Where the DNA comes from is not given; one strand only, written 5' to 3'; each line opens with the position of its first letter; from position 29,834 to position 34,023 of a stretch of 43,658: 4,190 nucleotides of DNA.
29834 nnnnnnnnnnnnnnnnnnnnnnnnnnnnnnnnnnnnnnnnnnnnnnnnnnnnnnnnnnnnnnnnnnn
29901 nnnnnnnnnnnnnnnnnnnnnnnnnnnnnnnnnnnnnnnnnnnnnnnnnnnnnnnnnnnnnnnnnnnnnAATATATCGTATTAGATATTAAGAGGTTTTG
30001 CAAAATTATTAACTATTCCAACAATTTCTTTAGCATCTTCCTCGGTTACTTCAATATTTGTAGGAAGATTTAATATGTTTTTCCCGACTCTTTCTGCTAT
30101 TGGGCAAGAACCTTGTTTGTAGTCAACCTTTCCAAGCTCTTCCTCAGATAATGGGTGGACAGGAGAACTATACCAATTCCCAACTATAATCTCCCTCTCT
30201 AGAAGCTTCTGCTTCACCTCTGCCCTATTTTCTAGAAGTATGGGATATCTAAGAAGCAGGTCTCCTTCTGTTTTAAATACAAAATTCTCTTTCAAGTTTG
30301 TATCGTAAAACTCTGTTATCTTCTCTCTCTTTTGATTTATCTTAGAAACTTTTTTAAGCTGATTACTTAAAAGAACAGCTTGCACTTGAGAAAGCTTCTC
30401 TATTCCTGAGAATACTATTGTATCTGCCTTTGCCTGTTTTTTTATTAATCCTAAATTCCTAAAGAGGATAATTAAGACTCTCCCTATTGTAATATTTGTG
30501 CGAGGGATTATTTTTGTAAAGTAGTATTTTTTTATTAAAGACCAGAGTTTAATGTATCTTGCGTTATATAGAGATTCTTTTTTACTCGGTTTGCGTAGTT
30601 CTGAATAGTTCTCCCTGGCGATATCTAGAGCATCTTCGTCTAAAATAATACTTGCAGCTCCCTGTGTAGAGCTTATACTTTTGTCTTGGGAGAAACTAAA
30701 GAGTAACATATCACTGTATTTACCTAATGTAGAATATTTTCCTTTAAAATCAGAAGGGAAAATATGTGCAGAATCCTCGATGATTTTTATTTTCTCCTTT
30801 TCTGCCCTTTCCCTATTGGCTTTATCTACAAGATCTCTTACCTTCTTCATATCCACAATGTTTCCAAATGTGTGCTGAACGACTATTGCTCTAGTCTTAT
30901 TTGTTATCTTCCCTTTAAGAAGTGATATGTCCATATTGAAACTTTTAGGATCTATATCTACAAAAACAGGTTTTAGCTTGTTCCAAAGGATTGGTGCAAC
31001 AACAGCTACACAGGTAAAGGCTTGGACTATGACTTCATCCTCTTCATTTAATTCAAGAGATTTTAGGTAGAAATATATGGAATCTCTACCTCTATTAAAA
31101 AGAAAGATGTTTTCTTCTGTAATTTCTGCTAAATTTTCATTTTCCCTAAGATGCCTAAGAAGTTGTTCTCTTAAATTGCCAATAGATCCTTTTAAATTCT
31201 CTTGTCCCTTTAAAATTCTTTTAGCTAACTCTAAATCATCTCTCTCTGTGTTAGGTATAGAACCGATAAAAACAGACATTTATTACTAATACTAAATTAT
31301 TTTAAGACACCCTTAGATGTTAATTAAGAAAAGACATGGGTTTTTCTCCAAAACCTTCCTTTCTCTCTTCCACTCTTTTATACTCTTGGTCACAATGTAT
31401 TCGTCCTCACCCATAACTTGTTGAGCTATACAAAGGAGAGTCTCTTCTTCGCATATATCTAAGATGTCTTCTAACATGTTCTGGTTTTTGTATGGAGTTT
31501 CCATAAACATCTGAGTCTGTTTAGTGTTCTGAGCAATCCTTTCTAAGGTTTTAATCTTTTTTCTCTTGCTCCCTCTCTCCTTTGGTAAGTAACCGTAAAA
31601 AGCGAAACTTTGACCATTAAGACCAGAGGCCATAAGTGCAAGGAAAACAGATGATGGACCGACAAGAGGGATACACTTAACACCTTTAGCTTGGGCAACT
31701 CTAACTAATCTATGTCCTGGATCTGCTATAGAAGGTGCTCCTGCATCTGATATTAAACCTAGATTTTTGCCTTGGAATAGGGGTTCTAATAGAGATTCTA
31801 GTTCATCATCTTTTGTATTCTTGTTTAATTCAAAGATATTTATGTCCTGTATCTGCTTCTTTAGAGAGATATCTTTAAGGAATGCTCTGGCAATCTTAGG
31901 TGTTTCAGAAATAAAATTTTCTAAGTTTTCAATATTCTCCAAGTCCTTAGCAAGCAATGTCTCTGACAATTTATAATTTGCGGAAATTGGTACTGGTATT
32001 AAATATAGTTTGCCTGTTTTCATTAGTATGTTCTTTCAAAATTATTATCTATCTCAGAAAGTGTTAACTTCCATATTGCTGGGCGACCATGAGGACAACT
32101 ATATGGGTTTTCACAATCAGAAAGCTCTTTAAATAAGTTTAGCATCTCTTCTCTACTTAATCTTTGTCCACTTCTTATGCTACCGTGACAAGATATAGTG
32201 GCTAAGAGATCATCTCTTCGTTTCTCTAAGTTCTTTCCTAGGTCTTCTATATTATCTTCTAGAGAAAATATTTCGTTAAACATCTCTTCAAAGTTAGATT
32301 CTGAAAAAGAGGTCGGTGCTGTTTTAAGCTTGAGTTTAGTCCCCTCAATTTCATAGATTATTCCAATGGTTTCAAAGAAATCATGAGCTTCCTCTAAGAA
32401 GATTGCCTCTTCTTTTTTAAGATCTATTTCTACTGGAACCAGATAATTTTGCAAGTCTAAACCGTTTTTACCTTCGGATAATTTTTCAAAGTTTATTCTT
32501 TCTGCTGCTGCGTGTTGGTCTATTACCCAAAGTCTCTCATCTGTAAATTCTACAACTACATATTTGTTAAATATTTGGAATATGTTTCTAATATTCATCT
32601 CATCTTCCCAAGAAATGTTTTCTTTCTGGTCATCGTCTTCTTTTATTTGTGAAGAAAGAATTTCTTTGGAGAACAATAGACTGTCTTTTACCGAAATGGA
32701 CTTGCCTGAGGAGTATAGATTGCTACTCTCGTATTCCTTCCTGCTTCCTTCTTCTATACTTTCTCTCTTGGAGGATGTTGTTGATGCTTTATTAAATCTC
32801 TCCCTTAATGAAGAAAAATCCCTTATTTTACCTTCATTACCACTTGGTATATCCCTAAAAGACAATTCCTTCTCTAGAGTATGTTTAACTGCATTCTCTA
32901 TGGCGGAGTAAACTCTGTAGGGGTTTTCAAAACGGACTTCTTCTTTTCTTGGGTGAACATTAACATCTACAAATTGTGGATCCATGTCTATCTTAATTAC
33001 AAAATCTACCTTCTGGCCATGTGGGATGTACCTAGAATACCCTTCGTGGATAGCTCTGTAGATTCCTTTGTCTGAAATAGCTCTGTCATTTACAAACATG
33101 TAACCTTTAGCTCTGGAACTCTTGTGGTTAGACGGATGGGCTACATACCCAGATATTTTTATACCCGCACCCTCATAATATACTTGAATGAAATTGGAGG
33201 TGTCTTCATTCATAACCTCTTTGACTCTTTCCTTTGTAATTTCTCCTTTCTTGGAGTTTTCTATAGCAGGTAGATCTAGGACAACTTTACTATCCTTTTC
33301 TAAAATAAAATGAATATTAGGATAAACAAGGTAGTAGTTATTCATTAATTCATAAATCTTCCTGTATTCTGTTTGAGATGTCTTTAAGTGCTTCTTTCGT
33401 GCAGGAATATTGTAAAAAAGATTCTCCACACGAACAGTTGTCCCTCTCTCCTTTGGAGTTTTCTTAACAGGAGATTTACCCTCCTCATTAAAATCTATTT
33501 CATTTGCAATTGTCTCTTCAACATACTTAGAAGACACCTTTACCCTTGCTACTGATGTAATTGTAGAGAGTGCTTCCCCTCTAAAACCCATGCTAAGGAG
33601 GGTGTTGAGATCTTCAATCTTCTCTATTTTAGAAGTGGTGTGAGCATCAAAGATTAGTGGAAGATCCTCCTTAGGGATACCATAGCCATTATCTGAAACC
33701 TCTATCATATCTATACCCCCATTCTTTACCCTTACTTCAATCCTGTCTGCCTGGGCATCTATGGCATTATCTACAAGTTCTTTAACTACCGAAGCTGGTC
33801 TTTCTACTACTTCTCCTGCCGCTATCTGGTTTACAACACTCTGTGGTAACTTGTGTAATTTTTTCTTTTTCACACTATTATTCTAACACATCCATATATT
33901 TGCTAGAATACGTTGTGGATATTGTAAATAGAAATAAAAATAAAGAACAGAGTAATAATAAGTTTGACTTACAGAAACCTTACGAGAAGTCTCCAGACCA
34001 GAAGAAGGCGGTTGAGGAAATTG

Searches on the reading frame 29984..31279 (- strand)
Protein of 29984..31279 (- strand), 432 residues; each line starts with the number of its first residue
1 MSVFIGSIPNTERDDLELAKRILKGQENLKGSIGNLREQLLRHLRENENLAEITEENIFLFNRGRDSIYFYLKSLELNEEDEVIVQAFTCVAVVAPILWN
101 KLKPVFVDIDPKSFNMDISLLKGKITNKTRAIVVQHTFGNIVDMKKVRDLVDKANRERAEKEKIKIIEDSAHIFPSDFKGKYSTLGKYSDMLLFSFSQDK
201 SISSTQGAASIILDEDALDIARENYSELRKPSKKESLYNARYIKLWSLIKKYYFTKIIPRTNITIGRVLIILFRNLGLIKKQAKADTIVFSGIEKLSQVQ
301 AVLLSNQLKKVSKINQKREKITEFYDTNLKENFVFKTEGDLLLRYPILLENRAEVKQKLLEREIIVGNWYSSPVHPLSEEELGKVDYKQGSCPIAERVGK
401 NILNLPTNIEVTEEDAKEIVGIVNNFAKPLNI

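Call 9: search_protein_families(library=pfam, proteins=[window:29984-31279:-], max_evalue=0.001)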
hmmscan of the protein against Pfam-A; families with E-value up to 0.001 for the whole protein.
window:29984-31279:- (432 aa): 2 families
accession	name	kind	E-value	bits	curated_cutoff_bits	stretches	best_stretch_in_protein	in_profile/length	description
PF01041.23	DegT_DnrJ_EryC1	-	2.7e-49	168.8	19.8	2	62-222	46-196/360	DegT/DnrJ/EryC1/StrS aminotransferase family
PF00155.27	Aminotran_1_2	-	0.00087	19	19.7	0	35-156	46-177/361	Aminotransferase class I and II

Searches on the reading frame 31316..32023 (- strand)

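Call 9: search_protein_families(library=pfam, proteins=[window:31316-32023:-], max_evalue=0.001)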
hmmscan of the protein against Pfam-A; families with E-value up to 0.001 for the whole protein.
window:31316-32023:- (236 aa): 1 family
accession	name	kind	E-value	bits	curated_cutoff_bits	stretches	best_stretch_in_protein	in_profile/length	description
PF00590.25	TP_methylase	-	4.9e-08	33.6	27.8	1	42-217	37-210/212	Tetrapyrrole (Corrin/Porphyrin) Methylases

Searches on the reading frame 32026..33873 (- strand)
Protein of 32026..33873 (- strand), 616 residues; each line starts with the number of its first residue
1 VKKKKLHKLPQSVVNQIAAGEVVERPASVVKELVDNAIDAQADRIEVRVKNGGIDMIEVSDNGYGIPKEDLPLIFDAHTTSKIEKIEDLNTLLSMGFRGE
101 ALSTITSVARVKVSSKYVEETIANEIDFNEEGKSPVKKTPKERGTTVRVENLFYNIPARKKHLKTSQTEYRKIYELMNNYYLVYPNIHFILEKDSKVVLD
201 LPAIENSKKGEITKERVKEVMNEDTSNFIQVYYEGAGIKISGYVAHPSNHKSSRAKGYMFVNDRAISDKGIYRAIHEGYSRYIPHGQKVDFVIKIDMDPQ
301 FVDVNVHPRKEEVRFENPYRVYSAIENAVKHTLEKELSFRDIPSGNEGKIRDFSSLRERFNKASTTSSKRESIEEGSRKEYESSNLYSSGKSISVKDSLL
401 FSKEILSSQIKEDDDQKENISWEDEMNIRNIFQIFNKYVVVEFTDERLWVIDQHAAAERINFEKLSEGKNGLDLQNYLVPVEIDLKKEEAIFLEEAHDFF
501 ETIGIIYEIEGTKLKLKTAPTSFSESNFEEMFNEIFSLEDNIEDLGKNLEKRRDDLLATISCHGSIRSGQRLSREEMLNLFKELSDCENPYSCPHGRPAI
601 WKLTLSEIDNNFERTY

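Call 9: search_protein_families(library=pfam, proteins=[window:32026-33873:-], max_evalue=0.001)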
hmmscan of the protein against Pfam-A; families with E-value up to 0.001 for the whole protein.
window:32026-33873:- (616 aa): 4 families
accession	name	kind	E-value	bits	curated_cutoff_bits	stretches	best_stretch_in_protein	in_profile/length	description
PF01119.25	DNA_mis_repair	-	3.4e-30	104.5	26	1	223-333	8-118/119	DNA mismatch repair protein, C-terminal domain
PF08676.16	MutL_C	-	9.6e-28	97.1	25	1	431-572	1-142/142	MutL C terminal dimerisation domain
PF13589.12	HATPase_c_3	-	9.8e-14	52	25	1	27-141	4-121/137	Histidine kinase-, DNA gyrase B-, and HSP90-like ATPase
PF02518.31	HATPase_c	-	8.9e-13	49.1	26.4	1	24-89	4-64/111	Histidine kinase-, DNA gyrase B-, and HSP90-like ATPase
